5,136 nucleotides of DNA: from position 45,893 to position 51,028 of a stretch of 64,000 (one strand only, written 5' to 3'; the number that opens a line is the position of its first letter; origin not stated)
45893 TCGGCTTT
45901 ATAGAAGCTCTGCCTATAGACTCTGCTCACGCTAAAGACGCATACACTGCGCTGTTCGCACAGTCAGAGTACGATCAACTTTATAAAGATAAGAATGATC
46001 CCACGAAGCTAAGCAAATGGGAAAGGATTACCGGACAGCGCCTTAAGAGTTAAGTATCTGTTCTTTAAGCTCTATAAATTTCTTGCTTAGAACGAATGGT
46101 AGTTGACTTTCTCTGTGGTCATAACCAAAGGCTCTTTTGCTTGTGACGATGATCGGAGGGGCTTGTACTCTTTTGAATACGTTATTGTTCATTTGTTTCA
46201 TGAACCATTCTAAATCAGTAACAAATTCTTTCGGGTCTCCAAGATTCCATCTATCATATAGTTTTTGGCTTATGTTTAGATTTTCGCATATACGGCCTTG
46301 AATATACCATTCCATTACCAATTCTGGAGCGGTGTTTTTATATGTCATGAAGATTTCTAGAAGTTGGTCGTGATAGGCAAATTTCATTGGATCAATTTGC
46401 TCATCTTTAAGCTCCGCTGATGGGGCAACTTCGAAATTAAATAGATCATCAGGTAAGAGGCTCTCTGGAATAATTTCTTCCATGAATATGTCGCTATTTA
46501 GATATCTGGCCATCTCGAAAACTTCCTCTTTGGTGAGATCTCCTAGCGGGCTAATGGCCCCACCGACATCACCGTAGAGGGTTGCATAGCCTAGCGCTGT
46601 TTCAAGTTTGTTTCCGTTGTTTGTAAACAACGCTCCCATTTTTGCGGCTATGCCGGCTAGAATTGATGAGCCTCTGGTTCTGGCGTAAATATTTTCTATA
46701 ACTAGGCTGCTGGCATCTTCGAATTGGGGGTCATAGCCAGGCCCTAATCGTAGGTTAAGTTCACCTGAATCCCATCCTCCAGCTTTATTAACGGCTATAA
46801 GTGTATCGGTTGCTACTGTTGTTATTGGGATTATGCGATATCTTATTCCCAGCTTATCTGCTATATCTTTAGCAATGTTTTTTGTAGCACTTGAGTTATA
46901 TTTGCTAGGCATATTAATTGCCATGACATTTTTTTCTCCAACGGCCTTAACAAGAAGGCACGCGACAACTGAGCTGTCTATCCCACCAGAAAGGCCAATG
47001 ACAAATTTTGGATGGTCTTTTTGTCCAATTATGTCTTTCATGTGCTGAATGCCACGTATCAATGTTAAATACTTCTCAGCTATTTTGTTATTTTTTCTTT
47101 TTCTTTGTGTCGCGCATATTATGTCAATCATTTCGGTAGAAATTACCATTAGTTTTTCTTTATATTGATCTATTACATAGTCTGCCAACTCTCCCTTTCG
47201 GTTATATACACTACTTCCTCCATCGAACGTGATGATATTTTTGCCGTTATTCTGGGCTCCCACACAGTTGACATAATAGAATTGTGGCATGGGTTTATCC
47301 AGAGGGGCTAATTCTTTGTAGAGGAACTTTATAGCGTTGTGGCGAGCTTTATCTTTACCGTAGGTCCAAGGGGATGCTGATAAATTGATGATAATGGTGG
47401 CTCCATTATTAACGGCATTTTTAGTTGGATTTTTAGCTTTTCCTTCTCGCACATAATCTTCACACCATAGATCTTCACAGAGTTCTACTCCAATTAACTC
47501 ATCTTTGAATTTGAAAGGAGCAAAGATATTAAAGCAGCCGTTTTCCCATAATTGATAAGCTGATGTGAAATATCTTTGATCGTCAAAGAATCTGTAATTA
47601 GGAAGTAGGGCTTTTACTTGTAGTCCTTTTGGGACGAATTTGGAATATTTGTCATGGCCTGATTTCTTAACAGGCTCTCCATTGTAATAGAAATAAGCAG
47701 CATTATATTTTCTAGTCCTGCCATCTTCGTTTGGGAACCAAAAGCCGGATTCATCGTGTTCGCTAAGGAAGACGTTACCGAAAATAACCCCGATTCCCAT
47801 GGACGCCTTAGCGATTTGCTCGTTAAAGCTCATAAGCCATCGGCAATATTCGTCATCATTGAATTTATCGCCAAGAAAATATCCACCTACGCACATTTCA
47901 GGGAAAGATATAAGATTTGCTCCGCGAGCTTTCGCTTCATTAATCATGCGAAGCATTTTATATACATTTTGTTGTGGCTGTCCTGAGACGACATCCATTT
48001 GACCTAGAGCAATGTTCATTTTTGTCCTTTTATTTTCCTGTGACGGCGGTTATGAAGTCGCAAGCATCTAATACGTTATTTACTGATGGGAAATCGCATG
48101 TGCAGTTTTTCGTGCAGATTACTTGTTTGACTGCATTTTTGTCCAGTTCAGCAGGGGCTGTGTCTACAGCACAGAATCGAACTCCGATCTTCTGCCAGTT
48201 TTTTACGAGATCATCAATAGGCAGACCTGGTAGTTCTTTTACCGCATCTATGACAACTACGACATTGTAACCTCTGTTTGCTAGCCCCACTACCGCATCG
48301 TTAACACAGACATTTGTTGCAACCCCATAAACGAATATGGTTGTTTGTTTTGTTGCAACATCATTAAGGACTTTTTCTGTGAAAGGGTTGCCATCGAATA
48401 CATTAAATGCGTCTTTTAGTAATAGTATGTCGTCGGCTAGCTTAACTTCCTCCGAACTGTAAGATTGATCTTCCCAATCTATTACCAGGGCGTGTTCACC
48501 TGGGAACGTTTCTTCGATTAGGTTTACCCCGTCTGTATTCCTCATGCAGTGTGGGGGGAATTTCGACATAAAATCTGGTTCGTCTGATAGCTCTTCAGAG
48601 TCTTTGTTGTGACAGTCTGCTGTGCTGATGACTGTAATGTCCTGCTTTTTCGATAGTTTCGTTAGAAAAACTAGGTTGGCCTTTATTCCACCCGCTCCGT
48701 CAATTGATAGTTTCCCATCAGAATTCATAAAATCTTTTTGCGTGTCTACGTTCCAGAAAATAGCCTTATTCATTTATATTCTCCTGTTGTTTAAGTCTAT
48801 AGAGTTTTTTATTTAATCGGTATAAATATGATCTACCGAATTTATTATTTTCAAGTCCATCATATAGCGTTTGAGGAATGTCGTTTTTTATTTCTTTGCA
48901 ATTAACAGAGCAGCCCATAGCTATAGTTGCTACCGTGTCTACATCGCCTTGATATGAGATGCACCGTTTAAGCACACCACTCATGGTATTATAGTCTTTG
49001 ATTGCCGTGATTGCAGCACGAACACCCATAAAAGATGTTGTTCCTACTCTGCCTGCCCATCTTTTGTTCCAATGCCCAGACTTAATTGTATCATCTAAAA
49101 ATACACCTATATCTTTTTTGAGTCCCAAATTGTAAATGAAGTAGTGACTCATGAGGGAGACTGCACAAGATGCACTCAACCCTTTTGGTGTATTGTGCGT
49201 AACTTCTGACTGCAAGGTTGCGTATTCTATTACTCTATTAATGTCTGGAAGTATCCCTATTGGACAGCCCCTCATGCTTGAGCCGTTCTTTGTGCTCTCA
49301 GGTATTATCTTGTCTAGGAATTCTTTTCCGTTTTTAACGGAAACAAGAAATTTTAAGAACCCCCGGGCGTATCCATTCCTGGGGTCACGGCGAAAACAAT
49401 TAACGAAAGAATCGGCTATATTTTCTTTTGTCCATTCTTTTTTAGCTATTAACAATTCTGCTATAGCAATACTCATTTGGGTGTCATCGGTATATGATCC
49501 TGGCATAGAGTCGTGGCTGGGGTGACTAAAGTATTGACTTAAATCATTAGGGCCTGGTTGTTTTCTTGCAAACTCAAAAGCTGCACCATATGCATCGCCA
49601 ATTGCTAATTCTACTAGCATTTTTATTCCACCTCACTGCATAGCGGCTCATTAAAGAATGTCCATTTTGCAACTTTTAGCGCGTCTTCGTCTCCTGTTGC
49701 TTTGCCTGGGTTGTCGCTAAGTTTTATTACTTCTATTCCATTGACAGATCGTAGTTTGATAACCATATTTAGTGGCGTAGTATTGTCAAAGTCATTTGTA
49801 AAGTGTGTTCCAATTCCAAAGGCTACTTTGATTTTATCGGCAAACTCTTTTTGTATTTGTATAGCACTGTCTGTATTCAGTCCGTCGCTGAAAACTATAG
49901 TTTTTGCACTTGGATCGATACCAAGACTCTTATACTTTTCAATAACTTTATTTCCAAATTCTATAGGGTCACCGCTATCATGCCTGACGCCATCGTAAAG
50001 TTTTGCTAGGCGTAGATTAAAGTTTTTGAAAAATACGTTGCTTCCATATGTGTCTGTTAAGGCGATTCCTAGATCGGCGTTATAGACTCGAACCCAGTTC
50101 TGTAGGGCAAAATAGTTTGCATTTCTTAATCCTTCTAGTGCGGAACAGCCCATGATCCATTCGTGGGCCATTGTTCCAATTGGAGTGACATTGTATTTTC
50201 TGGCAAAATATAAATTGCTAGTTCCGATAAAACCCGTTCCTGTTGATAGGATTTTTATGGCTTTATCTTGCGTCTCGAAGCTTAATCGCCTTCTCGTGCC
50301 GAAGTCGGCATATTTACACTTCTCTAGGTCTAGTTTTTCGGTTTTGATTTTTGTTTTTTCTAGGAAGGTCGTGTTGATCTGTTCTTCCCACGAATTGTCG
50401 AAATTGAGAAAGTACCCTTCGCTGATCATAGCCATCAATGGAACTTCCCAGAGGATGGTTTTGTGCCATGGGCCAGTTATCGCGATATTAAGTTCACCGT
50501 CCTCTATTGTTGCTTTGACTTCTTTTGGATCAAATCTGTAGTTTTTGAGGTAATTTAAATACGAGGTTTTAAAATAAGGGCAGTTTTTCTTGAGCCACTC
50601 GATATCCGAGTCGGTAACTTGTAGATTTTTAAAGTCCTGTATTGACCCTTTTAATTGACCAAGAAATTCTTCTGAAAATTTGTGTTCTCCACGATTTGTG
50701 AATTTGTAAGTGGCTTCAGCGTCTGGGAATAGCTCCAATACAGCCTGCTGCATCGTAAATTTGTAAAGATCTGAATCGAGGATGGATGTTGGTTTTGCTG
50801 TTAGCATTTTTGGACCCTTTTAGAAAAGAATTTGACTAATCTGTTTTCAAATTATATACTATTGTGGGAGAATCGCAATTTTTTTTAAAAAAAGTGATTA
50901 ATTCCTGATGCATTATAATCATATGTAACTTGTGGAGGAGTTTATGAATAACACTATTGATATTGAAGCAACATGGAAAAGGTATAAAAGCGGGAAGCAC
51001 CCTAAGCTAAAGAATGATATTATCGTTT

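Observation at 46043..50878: Deamidating (PncA-PncB-NadE) NAD+ rebuilding operon, distinct from NARP1/NARP2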

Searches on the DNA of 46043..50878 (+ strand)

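Call 9: search_dna_similar(query=window:46043-50878:+, collection=phages, mode=distant, max_rows=20)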
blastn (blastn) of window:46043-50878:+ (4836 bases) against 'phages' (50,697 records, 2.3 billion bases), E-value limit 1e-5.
Records with a match: 1; places in all: 1; records where one place covers at least 80% of the query: 0.
Best place of each record, by identity: 60-80% 1.
By first word of the organism name: uncultured 1.
By host as written in the record: - 1.
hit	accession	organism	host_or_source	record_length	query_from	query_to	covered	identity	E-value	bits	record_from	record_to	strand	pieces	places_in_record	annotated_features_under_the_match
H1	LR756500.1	uncultured phage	metagenomic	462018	3713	3992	6%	68.4%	8e-17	97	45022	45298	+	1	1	record has no annotation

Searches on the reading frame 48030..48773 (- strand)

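Call 3: search_protein_families(library=pfam, proteins=[window:48030-48773:-])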
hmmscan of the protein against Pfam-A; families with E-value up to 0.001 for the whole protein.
window:48030-48773:- (247 aa): 1 family
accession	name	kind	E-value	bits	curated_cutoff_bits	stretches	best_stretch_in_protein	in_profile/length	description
PF00857.26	Isochorismatase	-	2.7e-16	60.6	27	1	9-182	6-152/175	Isochorismatase domain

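Call 4: search_protein_families(library=ncbifam, proteins=[window:48030-48773:-])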
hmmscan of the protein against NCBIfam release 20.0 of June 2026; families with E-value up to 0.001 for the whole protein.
window:48030-48773:- (247 aa): 3 families
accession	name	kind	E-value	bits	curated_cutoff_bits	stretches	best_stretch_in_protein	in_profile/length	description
NF008623.0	PRK11609.1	equivalog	9.4e-06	25.6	174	0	141-179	139-179/213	bifunctional nicotinamidase/pyrazinamidase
NF041461.1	C_hydro_YcaC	equivalog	3e-05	23.6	310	1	123-214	85-173/201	isochorismate family cysteine hydrolase YcaC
NF050097.1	BiurAmidohydBiuH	equivalog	0.0006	19.3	370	0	133-178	143-186/221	biuret amidohydrolase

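Call 8: search_protein_families(library=phrogs, proteins=[window:48030-48773:-])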
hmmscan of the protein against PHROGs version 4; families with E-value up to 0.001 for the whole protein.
window:48030-48773:- (247 aa): 1 family
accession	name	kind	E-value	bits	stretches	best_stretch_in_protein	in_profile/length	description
phrog_19305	-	unknown function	2.5e-13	51.4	1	3-174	3-163/199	-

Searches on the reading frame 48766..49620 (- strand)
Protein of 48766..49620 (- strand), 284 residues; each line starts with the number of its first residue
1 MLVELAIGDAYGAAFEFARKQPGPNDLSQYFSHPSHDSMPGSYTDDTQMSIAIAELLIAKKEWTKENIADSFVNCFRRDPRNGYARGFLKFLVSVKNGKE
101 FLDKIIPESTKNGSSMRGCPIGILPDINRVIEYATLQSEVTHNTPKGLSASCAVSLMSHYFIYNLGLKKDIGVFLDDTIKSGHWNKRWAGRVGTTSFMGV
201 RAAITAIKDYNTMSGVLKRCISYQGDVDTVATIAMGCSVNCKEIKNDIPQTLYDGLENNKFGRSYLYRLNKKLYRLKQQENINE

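Call 3: search_protein_families(library=pfam, proteins=[window:48766-49620:-])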
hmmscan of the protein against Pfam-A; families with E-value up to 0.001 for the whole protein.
window:48766-49620:- (284 aa): 1 family
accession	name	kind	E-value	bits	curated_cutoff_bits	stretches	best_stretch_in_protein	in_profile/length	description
PF03747.19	ADP_ribosyl_GH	-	1.3e-29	104.2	26.2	1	5-174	6-187/287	ADP-ribosylglycohydrolase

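Call 4: search_protein_families(library=ncbifam, proteins=[window:48766-49620:-])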
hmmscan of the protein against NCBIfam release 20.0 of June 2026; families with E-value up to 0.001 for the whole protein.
window:48766-49620:- (284 aa): 2 families
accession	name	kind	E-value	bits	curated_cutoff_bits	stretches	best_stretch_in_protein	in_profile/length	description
TIGR02662.1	dinitro_DRAG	equivalog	2e-13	50.2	337.05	1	4-234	11-246/287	ADP-ribosyl-[dinitrogen reductase] hydrolase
NF041672.1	ADPriboarghdlase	equivalog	2.2e-11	43.1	490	1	2-162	74-241/361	ADP-ribosylarginine hydrolase Tri1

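Call 8: search_protein_families(library=phrogs, proteins=[window:48766-49620:-])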
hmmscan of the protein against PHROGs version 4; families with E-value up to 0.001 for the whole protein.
window:48766-49620:- (284 aa): 2 families
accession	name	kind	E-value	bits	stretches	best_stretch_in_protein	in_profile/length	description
phrog_6572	-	other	9e-23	81.9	1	5-281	15-312/325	ADP-ribosylglycohydrolase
phrog_22100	-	unknown function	1.4e-08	35.4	1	2-182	7-189/306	-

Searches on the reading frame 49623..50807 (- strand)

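Call 3: search_protein_families(library=pfam, proteins=[window:49623-50807:-])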
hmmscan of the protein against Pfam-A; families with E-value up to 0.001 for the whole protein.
window:49623-50807:- (394 aa): 2 families
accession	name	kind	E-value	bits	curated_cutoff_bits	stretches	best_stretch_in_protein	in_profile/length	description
PF04095.22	NAPRTase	-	4.2e-68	230.1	20.8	1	164-385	1-236/239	Nicotinate phosphoribosyltransferase (NAPRTase) family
PF17767.7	NAPRTase_N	-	1.7e-40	138.7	32.6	1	10-129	1-125/125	Nicotinate phosphoribosyltransferase (NAPRTase) N-terminal domain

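Call 4: search_protein_families(library=ncbifam, proteins=[window:49623-50807:-])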
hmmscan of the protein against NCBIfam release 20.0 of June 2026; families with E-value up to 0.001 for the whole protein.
window:49623-50807:- (394 aa): 9 families
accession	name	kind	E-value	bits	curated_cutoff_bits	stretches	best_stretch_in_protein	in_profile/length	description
NF003704.0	PRK05321.1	subfamily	4.9e-148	493.4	379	1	7-382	11-386/398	nicotinate phosphoribosyltransferase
TIGR01514.1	NAPRTase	equivalog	4.8e-136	454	269.55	1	8-387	4-398/399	nicotinate phosphoribosyltransferase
TIGR01513.1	NAPRTase_put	equivalog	3.5e-30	105.3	297.4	1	11-371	3-344/452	nicotinate phosphoribosyltransferase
NF006696.0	PRK09243.1-3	equivalog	1.3e-25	90.1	503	1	7-366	11-348/451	nicotinate phosphoribosyltransferase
NF006695.0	PRK09243.1-2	equivalog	3.1e-25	88.8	469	1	7-371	5-355/480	nicotinate phosphoribosyltransferase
NF009131.0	PRK12484.1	equivalog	6.9e-20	71.2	330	1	10-366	8-343/455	nicotinate phosphoribosyltransferase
NF006694.0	PRK09243.1-1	equivalog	2.6e-15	56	663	1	10-371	9-355/485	nicotinate phosphoribosyltransferase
NF006698.0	PRK09243.1-5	equivalog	2.4e-13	49.6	531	1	188-381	182-360/440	nicotinate phosphoribosyltransferase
NF006697.0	PRK09243.1-4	equivalog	1.6e-12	46.8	776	1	50-372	53-357/488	nicotinate phosphoribosyltransferase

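Call 8: search_protein_families(library=phrogs, proteins=[window:49623-50807:-])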
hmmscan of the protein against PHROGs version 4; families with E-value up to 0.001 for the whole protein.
window:49623-50807:- (394 aa): 1 family
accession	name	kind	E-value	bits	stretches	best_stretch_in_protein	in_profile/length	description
phrog_448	-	other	1.3e-22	81.4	1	7-371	14-434/500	nicotinamide phosphoribosyl transferase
